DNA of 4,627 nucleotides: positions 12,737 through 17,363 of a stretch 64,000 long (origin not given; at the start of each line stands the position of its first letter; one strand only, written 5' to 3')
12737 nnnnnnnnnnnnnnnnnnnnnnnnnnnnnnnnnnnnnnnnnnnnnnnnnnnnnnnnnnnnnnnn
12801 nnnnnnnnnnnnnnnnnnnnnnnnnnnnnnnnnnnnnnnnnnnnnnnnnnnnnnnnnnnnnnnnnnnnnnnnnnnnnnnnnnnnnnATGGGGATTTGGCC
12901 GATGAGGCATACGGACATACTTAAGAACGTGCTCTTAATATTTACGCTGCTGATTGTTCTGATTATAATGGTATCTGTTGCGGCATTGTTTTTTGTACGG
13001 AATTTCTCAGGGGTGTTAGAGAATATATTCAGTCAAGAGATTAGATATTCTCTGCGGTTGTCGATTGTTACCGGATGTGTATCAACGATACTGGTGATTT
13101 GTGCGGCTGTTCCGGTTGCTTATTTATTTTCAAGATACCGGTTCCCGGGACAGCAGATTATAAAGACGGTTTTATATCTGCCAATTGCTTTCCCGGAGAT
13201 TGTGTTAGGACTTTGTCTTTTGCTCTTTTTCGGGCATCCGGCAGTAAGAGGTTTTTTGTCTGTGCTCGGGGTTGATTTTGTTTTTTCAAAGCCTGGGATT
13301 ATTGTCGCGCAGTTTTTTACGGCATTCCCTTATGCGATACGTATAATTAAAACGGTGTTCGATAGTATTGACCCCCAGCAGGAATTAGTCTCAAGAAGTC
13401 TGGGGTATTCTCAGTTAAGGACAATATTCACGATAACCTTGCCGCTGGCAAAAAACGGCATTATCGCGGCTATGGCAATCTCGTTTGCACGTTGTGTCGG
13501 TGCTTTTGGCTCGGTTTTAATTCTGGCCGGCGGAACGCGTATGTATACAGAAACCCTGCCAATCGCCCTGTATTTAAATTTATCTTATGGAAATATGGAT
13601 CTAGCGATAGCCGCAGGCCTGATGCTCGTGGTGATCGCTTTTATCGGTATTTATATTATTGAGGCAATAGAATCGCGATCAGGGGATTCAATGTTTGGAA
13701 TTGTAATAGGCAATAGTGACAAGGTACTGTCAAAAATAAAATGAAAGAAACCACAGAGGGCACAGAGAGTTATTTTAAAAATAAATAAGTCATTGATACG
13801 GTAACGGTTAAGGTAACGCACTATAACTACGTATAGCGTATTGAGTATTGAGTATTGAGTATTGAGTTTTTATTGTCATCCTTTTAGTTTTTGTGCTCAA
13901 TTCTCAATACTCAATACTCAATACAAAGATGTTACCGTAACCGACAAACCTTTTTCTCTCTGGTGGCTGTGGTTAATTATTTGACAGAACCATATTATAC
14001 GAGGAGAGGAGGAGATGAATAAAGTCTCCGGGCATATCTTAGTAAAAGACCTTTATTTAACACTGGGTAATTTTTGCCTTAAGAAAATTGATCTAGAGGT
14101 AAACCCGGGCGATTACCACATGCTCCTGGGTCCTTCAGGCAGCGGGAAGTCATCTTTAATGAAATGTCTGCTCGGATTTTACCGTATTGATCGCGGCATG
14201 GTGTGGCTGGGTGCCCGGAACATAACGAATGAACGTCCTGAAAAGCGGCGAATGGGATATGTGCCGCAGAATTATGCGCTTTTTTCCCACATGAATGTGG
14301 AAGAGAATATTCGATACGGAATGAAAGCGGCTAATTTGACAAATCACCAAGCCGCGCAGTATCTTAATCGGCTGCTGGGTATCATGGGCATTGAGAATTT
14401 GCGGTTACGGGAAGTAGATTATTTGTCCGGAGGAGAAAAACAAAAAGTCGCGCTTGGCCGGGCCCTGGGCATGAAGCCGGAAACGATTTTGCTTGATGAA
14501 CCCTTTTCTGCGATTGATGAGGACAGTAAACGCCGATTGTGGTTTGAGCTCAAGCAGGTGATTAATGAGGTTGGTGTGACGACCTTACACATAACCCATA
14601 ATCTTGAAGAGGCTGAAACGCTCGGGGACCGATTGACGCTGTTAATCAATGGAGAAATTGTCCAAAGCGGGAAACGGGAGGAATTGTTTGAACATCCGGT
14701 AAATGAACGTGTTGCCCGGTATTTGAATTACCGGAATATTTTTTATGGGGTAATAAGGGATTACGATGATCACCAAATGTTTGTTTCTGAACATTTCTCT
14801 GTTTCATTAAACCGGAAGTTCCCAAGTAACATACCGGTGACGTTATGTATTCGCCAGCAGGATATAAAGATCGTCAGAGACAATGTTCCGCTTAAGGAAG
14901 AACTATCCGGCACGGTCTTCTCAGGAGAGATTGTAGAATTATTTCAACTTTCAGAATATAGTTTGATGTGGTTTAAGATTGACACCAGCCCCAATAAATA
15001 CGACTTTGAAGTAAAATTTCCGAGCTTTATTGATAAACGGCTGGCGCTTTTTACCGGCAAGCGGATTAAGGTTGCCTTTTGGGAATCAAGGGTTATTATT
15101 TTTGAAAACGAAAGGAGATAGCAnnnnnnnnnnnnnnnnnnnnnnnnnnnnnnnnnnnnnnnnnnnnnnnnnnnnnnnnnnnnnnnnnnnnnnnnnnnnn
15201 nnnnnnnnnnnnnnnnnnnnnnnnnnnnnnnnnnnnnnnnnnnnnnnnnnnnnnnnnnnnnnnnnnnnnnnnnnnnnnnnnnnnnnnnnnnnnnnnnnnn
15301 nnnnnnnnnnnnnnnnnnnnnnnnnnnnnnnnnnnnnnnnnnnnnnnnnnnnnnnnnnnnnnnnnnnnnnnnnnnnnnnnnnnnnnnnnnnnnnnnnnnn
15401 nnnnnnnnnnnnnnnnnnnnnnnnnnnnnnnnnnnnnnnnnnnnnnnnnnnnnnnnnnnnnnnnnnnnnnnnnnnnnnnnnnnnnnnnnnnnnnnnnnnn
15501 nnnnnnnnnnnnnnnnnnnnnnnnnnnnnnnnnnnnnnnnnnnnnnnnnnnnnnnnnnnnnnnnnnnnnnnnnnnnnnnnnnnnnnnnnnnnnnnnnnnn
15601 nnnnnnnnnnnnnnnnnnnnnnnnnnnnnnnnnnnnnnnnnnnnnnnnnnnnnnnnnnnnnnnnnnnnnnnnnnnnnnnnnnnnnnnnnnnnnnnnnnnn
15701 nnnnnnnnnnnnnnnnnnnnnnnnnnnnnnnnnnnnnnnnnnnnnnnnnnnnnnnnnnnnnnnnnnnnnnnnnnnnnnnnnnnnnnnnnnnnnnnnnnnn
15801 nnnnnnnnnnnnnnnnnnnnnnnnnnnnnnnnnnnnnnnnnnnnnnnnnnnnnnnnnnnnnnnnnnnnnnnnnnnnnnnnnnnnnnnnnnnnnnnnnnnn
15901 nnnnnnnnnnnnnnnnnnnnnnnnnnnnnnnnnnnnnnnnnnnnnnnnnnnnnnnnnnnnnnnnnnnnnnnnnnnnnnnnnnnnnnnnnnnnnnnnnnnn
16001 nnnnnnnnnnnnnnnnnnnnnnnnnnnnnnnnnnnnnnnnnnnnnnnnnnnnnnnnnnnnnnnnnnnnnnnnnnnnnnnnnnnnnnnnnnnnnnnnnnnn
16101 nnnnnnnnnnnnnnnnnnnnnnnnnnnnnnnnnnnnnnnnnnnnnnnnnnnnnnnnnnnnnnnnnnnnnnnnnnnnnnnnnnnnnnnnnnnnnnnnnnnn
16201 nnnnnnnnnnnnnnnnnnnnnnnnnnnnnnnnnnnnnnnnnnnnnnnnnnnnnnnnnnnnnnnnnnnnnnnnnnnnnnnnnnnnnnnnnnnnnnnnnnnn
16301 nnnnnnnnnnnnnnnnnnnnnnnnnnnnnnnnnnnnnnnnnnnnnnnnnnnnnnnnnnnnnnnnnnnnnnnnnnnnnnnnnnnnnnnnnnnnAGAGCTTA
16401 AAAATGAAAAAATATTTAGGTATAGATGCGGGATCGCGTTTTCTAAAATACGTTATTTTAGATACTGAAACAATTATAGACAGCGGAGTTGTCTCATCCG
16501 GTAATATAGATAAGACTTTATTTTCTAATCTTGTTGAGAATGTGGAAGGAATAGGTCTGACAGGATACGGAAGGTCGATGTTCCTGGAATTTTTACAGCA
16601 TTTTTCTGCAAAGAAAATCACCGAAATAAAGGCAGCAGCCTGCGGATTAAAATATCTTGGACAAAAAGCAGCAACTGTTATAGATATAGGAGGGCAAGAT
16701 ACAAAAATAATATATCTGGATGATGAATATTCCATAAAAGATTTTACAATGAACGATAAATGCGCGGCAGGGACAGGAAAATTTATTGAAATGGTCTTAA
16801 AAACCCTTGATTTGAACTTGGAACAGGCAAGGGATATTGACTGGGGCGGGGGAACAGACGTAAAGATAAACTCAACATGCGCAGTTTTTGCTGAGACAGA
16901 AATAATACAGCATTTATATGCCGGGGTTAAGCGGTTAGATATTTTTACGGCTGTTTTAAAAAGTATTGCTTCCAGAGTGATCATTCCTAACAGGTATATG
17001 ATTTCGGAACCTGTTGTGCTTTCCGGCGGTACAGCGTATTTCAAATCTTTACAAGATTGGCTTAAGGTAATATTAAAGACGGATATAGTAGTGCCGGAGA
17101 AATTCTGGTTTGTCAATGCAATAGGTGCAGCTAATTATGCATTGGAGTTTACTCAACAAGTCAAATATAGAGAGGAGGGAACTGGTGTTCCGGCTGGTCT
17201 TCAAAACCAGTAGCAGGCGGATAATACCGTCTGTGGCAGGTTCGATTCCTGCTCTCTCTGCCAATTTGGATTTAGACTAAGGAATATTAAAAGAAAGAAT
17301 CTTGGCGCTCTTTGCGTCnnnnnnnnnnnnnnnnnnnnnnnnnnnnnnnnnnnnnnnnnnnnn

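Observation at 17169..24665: Complete Sec-decoding and selenium-utilisation locus (selC, selA, selB, yedE, yedF, csd, DUF3343, selD) 7 kb from the selenoprotein gene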

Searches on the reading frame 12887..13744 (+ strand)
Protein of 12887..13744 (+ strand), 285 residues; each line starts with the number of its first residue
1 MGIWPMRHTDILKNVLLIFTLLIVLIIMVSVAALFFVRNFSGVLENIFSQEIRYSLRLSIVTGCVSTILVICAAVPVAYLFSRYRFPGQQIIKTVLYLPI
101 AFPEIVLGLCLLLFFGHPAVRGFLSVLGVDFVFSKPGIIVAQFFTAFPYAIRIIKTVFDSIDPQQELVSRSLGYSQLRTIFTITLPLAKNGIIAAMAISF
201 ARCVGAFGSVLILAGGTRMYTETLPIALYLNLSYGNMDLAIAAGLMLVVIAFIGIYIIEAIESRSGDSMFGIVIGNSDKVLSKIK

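Call 13: search_protein_families(library=pfam, proteins=[window:12887-13744:+], max_evalue=0.00001)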
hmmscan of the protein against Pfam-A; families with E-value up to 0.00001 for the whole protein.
window:12887-13744:+ (285 aa): 1 family
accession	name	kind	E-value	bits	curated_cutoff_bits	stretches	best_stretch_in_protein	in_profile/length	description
PF00528.27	BPD_transp_1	-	1.6e-17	64.3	26.4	1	75-264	2-181/184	Binding-protein-dependent transport system inner membrane component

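Call 31: search_protein_families(library=ncbifam, proteins=[window:12887-13744:+], max_evalue=0.00001)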
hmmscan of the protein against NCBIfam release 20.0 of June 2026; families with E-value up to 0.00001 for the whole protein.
window:12887-13744:+ (285 aa): 28 families (the best 25 are shown)
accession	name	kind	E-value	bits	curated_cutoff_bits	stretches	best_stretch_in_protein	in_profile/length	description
TIGR01581.1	Mo_ABC_porter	hypoth_equivalog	1.5e-68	230.6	210.3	1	36-254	3-222/225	ABC transporter permease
TIGR02141.1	modB_ABC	equivalog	2.1e-46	158.2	182.6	1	58-263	2-207/208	molybdate ABC transporter permease subunit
TIGR00969.1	3a0106s02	subfamily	9.9e-42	143.3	240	1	8-264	15-272/272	sulfate ABC transporter permease subunit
NF040839.1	tungstate_WtpB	equivalog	1.1e-40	139.9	340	1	15-251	5-239/251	tungstate ABC transporter permease WtpB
NF006939.0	PRK09421.1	equivalog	8.1e-37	126.8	262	1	48-264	4-223/230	molybdate ABC transporter permease subunit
TIGR02139.1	permease_CysT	equivalog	1.7e-36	126.2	246.1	1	17-264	13-261/265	sulfate ABC transporter permease subunit CysT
TIGR02140.1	permease_CysW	equivalog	6e-34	117.7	329.1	1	12-265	5-259/261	sulfate ABC transporter permease subunit CysW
NF008620.0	PRK11602.1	equivalog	1.6e-27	96.5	442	1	14-264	24-275/291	sulfate/thiosulfate ABC transporter permease CysW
NF008208.0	PRK10971.1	equivalog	7.4e-27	94.5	415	1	17-269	21-274/277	sulfate/thiosulfate ABC transporter permease CysT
TIGR03262.1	PhnU2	equivalog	2.7e-24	85.7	593.25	1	15-267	12-262/546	putative 2-aminoethylphosphonate ABC transporter permease subunit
NF038017.1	ABC_perm1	subfamily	2.8e-23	82.9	100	1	64-247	6-183/184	ABC transporter permease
NF041773.1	tung_perm_TupB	equivalog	7e-19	68.5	320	1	49-260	19-224/230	tungstate ABC transporter permease TupB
NF006951.0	PRK09433.1-2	equivalog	1.3e-18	67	788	1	17-252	17-253/535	thiamine/thiamine pyrophosphate ABC transporter permease ThiP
NF006954.0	PRK09433.1-5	equivalog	4.1e-16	58.8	821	1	17-249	9-242/530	thiamine/thiamine pyrophosphate ABC transporter permease ThiP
NF011624.0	PRK15050.1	equivalog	8.2e-16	58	247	1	15-252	37-274/297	2-aminoethylphosphonate ABC transporter permease subunit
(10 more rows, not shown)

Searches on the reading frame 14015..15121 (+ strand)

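Call 13: search_protein_families(library=pfam, proteins=[window:14015-15121:+], max_evalue=0.00001)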
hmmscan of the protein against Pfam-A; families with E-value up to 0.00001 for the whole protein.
window:14015-15121:+ (368 aa): 1 family
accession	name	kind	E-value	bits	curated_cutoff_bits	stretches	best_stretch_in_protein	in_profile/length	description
PF00005.33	ABC_tran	-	9.7e-30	104.4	25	1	22-164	1-136/137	ABC transporter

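Call 31: search_protein_families(library=ncbifam, proteins=[window:14015-15121:+], max_evalue=0.00001)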
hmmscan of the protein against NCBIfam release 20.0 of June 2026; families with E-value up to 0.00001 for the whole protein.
window:14015-15121:+ (368 aa): 181 families (the best 25 are shown)
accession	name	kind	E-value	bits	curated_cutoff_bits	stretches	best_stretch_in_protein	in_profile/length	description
NF040840.2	tungstate_WtpC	equivalog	2e-78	264.1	440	1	10-363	4-347/347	tungstate ABC transporter ATP-binding protein WtpC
TIGR03265.1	PhnT2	equivalog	4.6e-63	213.6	457.7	1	17-307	14-306/353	putative 2-aminoethylphosphonate ABC transporter ATP-binding protein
NF043075.1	MMSYN1_0197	equivalog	5.3e-63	213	550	1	18-311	14-306/341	spermidine/putrescine ABC transporter ATP-binding protein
TIGR01187.1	potA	subfamily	1.4e-62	211.7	355.6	1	37-309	1-273/325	polyamine ABC transporter ATP-binding protein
NF006987.0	PRK09452.1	equivalog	4.5e-58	196.7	482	1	20-295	31-311/378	spermidine/putrescine ABC transporter ATP-binding protein PotA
TIGR00968.1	3a0106s01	subfamily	4.2e-57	193.4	342.75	1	9-241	2-235/237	sulfate ABC transporter ATP-binding protein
NF008653.0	PRK11650.1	subfamily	3.9e-55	187.3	432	1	21-294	19-295/357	sn-glycerol-3-phosphate ABC transporter ATP-binding protein UgpC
NF008621.0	PRK11607.1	equivalog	2.4e-53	181.3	613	1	18-322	31-336/377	putrescine ABC transporter ATP-binding subunit PotG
TIGR03258.1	PhnT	equivalog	7.5e-52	176.5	499.15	1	18-284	20-291/359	2-aminoethylphosphonate ABC transport system ATP-binding subunit PhnT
NF040933.2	ABC_arch_GlcV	equivalog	1e-50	172.6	450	1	21-363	21-357/357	glucose ABC transporter ATP-binding protein GlcV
TIGR02142.1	modC_ABC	equivalog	3e-50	171.5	285.05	1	15-290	7-288/353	molybdenum ABC transporter ATP-binding protein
NF008105.0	PRK10851.1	equivalog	3e-47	161.1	502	1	21-290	17-286/362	sulfate/thiosulfate ABC transporter ATP-binding protein CysA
NF008233.0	PRK11000.1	equivalog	3.6e-47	161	568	1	16-244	12-241/369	maltose/maltodextrin ABC transporter ATP-binding protein MalK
TIGR01186.1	proV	subfamily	1.9e-46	158.8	326.6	1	20-242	7-235/363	betaine/proline/choline family ABC transporter ATP-binding protein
NF008513.0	PRK11432.1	equivalog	1.4e-45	155.7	496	1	19-285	19-284/351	ferric ABC transporter ATP-binding protein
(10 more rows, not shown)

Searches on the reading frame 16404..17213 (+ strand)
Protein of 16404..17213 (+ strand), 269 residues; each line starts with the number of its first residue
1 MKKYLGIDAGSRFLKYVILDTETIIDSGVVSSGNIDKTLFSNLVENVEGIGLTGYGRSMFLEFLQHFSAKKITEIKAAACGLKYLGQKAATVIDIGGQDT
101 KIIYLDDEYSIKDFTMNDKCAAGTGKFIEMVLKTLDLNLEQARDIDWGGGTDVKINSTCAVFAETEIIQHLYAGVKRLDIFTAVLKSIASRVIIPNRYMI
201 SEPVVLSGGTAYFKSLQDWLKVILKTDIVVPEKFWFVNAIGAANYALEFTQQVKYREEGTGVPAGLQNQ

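Call 3: search_protein_families(library=pfam, proteins=[window:16404-17213:+])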
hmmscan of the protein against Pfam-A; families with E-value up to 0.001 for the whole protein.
window:16404-17213:+ (269 aa): 1 family
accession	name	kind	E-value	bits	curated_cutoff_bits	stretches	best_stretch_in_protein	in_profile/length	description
PF01869.26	BcrAD_BadFG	-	2e-34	119.8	31.5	1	45-246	57-271/271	BadF/BadG/BcrA/BcrD ATPase family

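Call 4: search_protein_families(library=ncbifam, proteins=[window:16404-17213:+])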
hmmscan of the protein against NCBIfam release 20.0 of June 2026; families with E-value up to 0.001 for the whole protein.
window:16404-17213:+ (269 aa): 7 families
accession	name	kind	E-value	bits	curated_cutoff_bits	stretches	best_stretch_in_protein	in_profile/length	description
TIGR00241.1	CoA_E_activ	domain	1.3e-56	191.9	125.4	1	5-243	3-246/248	acyl-CoA dehydratase activase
TIGR03286.1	methan_mark_15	hypoth_equivalog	1.4e-33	116.5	455.75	1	5-246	147-401/404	methanogenesis marker 15 protein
TIGR02259.1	benz_CoA_red_A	equivalog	1.9e-26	92.8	578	1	35-211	220-392/432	benzoyl-CoA reductase subunit A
TIGR03192.1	benz_CoA_bzdQ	equivalog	2.6e-23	82.9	380.2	1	44-225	85-264/293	benzoyl-CoA reductase, bzd-type, subunit Q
TIGR02261.1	benz_CoA_red_D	equivalog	2.3e-14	53.2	312.85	1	48-221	63-232/262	benzoyl-CoA reductase subunit D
NF009842.0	PRK13317.1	equivalog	9e-09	35.1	234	1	1-88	1-90/277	type II pantothenate kinase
NF011660.0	PRK15080.1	equivalog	0.00034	19.9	182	0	179-246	206-273/277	ethanolamine utilization protein EutJ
